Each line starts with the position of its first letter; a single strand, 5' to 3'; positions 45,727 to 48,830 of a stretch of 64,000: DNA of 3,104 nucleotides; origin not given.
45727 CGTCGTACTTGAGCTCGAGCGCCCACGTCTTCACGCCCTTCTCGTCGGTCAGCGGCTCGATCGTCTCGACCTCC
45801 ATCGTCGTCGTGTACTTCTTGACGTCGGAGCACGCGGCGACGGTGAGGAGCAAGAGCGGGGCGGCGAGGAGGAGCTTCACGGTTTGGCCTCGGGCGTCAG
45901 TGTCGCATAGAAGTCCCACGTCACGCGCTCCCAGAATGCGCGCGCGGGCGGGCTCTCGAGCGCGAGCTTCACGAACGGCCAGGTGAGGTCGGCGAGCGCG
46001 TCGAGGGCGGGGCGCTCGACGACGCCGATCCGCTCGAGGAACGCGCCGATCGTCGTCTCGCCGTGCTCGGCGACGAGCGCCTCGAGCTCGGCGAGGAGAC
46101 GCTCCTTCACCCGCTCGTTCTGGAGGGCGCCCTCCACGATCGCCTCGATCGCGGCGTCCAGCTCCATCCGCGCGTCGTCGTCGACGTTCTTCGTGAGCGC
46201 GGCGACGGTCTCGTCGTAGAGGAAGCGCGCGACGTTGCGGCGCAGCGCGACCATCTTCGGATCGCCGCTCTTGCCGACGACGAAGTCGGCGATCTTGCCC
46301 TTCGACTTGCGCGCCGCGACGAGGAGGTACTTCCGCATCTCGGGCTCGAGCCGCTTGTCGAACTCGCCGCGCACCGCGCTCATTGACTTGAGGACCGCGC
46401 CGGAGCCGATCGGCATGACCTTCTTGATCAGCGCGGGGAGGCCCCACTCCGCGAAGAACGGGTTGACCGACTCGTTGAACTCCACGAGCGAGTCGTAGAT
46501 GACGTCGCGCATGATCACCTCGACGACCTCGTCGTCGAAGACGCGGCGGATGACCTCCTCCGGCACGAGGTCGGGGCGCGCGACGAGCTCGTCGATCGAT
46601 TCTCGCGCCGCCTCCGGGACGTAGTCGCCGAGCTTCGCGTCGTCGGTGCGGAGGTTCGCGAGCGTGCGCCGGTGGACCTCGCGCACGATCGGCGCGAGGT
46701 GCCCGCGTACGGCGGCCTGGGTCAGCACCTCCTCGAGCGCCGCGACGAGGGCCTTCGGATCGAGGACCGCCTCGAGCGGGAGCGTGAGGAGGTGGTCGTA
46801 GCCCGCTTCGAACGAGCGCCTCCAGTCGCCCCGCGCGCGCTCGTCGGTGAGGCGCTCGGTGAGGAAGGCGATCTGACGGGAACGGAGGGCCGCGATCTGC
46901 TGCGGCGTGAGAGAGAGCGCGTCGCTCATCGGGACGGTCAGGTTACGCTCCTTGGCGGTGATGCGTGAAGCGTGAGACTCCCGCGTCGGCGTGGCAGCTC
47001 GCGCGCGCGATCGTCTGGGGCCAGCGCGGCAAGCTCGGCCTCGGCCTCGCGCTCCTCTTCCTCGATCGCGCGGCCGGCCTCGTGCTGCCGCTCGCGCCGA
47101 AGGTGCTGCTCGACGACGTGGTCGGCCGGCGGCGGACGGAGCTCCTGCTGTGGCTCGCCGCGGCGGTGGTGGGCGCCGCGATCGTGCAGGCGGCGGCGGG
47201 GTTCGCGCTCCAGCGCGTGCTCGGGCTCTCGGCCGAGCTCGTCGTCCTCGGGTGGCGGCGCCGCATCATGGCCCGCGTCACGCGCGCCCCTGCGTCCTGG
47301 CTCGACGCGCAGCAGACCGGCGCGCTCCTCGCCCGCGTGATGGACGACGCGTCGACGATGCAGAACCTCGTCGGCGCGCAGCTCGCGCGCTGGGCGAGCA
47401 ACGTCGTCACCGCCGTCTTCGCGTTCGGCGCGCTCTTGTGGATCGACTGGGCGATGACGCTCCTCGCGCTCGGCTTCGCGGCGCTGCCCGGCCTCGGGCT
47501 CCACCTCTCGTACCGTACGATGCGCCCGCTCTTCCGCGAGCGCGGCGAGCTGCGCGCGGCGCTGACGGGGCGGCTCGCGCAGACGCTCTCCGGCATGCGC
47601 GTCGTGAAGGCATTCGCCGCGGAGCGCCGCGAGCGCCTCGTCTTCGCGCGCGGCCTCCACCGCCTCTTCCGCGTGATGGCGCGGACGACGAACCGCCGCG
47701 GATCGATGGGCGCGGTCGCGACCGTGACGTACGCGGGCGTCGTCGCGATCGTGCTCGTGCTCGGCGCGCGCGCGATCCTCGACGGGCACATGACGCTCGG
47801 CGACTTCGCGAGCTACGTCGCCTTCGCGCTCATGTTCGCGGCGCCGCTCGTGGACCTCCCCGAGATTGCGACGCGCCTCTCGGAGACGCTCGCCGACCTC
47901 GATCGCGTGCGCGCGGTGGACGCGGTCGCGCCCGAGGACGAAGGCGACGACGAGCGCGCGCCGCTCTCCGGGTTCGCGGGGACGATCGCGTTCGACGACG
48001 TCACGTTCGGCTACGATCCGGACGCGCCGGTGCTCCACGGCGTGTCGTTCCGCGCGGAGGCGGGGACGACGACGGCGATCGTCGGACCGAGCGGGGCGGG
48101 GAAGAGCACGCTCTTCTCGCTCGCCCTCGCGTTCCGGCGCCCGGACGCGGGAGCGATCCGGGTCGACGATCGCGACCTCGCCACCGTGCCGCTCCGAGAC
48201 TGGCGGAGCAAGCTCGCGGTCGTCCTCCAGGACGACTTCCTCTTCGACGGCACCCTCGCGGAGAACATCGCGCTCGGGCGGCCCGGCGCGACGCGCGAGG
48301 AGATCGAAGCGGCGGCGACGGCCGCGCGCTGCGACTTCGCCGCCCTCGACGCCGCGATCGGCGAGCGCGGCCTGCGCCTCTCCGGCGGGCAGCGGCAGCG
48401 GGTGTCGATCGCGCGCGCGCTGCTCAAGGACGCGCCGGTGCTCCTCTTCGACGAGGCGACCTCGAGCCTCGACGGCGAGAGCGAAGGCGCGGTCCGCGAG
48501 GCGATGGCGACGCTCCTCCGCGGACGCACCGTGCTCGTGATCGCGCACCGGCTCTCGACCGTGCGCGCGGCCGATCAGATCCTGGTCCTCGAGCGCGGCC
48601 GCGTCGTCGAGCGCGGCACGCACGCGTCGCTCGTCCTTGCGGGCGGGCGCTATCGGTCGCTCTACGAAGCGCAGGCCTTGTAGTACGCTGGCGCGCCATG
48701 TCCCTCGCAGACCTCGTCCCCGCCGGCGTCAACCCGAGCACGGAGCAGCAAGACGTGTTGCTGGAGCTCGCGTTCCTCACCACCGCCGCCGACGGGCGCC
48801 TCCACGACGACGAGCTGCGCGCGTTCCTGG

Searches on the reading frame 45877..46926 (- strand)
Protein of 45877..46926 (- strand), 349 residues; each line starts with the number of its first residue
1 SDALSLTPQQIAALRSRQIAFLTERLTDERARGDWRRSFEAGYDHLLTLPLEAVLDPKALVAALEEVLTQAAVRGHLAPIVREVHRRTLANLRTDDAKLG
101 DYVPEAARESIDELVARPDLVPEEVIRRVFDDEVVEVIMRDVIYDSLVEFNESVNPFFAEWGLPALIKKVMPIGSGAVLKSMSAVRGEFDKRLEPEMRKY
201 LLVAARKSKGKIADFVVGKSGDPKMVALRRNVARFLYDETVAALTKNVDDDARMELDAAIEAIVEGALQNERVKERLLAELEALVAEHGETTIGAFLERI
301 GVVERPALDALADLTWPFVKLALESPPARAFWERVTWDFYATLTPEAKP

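Call 7: search_protein_families(library=pfam, proteins=[window:45877-46926:-], max_evalue=0.01)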
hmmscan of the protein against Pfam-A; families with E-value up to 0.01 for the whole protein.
window:45877-46926:- (349 aa): 0 families

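Call 56: search_protein_families(library=padloc, proteins=[window:45877-46926:-], max_evalue=0.01)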
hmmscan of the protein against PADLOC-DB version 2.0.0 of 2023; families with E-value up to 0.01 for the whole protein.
window:45877-46926:- (349 aa): 0 families

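Call 65: search_protein_families(library=ncbifam, proteins=[window:45877-46926:-], max_evalue=0.1)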
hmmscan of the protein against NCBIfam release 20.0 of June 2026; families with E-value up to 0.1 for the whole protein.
window:45877-46926:- (349 aa): 1 family
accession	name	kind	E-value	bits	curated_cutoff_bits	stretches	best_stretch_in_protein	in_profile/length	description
TIGR02441.1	fa_ox_alpha_mit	equivalog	0.061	11.4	964.65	1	229-288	388-443/737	fatty acid oxidation complex subunit alpha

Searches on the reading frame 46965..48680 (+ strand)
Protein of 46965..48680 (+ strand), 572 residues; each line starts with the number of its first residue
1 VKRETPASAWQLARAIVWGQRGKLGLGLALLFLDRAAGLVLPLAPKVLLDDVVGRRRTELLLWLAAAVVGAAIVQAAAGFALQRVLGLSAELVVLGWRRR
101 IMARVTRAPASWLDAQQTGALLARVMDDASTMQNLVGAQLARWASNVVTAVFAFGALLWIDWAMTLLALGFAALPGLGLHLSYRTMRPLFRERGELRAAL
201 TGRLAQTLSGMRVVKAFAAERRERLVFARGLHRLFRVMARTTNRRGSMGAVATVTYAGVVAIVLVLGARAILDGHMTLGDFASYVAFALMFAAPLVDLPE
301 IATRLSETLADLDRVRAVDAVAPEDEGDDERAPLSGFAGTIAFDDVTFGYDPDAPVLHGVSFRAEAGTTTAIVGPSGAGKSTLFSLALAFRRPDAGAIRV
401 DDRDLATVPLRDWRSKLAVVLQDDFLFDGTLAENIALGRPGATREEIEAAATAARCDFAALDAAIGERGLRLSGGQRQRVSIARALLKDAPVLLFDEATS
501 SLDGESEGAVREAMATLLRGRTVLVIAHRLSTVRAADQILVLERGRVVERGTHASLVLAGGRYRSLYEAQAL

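Call 7: search_protein_families(library=pfam, proteins=[window:46965-48680:+], max_evalue=0.01)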
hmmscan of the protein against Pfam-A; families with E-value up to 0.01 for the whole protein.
window:46965-48680:+ (572 aa): 6 families
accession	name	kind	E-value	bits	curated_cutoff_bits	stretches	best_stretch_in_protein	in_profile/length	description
PF00664.28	ABC_membrane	-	1.9e-37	129.9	28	1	25-293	2-272/274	ABC transporter transmembrane region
PF00005.33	ABC_tran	-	6.5e-31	108.2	25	1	357-500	1-137/137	ABC transporter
PF02463.25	SMC_N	-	5.6e-07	29.7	40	1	471-541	136-210/220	RecF/RecN/SMC N terminal domain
PF13555.12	AAA_29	-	0.0011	19.1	27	1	361-384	16-39/61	P-loop containing region of AAA domain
PF13191.12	AAA_16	-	0.0037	18.2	32.6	1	369-516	26-158/167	AAA ATPase domain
PF13304.12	AAA_21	-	0.0053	17.3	27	0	370-417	2-49/304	AAA domain, putative AbiEii toxin, Type IV TA system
